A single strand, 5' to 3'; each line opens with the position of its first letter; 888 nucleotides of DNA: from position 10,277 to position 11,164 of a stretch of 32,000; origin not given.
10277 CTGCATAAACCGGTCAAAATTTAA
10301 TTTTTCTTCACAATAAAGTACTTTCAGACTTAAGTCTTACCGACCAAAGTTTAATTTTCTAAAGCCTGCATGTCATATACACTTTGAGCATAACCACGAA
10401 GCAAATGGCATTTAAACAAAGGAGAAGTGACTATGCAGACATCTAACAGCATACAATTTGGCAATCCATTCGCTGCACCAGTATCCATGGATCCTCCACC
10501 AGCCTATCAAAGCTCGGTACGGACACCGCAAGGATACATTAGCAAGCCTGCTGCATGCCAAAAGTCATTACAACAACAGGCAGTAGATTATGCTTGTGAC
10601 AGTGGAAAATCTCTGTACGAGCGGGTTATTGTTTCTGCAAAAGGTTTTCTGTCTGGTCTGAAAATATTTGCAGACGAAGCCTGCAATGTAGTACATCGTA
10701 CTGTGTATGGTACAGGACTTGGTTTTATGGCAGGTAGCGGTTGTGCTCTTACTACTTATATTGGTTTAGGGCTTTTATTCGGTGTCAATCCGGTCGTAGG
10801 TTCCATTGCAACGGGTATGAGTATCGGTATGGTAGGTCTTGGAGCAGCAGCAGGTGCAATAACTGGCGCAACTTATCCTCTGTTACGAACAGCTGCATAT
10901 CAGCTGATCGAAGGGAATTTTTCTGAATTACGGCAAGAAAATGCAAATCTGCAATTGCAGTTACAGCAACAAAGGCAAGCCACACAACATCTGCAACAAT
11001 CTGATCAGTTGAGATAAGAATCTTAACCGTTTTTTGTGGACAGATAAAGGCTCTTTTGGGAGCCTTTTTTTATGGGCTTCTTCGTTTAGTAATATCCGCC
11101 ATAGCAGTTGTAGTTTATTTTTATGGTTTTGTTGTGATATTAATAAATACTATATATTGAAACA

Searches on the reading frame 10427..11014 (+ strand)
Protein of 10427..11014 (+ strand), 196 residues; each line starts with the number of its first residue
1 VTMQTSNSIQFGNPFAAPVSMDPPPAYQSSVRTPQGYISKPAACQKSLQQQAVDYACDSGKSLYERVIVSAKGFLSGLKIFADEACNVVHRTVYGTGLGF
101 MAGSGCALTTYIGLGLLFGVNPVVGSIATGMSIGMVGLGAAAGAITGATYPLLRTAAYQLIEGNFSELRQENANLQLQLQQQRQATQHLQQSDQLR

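Call 23: search_protein_families(library=pfam, proteins=[window:10427-11014:+], max_evalue=0.1)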
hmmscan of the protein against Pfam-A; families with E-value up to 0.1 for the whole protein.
window:10427-11014:+ (196 aa): 0 families

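Call 63: list_cluster_members(proteins=[window:10427-11014:+, window:11243-11581:+, window:11805-12758:+, window:6411-10109:-, window:13323-18815:+, window:695-6151:+])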
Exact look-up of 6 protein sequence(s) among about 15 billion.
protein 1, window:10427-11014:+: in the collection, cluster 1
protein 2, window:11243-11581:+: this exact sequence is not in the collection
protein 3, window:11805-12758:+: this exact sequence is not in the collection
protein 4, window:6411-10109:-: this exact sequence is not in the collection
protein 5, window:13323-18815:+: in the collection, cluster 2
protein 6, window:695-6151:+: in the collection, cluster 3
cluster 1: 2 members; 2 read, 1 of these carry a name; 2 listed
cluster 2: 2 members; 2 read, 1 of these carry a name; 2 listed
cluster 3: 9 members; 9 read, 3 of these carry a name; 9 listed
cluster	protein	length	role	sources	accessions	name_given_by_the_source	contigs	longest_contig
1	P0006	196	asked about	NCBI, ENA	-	-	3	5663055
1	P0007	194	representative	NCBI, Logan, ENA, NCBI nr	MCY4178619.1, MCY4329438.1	MAG: hypothetical protein OXD32_09040 [Endozoicomonadaceae bacterium] | hypothetical protein [Endozoicomonadaceae bacterium]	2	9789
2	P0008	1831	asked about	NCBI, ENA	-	-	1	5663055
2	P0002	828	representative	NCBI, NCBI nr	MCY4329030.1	MAG: hypothetical protein OXC48_02930, partial [Endozoicomonadaceae bacterium] | hypothetical protein [Endozoicomonadaceae bacterium]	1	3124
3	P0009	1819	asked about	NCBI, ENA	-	-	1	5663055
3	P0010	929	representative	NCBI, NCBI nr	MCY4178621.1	MAG: hypothetical protein OXD32_09050, partial [Endozoicomonadaceae bacterium] | hypothetical protein [Endozoicomonadaceae bacterium]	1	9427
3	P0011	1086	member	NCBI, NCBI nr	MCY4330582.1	MAG: hypothetical protein OXC48_10985, partial [Endozoicomonadaceae bacterium] | hypothetical protein [Endozoicomonadaceae bacterium]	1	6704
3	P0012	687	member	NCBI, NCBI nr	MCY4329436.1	MAG: RHS repeat-associated core domain-containing protein, partial [Endozoicomonadaceae ... | RHS repeat-associated core domain-containing protein [Endozoicomonadaceae bacterium]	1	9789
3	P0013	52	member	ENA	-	-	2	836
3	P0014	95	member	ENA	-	-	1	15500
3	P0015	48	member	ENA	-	-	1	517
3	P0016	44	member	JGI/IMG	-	-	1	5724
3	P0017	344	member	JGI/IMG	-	-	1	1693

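Call 67: find_encoding_contigs(protein=window:10427-11014:+, flank=10000, max_places=3)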
Protein window:10427-11014:+ (196 aa): 2 contigs read that carry it; 2 places shown.
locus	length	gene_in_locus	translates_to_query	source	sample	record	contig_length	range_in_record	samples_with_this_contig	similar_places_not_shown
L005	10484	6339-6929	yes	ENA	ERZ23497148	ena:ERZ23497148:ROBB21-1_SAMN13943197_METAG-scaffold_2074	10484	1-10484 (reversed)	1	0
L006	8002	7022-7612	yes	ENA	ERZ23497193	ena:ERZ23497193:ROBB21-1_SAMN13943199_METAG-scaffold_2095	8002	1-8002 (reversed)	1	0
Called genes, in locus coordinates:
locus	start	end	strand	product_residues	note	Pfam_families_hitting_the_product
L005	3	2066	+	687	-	PF05593:RHS_repeat (faint)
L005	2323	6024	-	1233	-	-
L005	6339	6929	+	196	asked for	-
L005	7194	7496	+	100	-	-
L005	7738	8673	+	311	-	-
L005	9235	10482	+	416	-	?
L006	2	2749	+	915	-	?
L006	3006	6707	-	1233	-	-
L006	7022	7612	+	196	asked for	-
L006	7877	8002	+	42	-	?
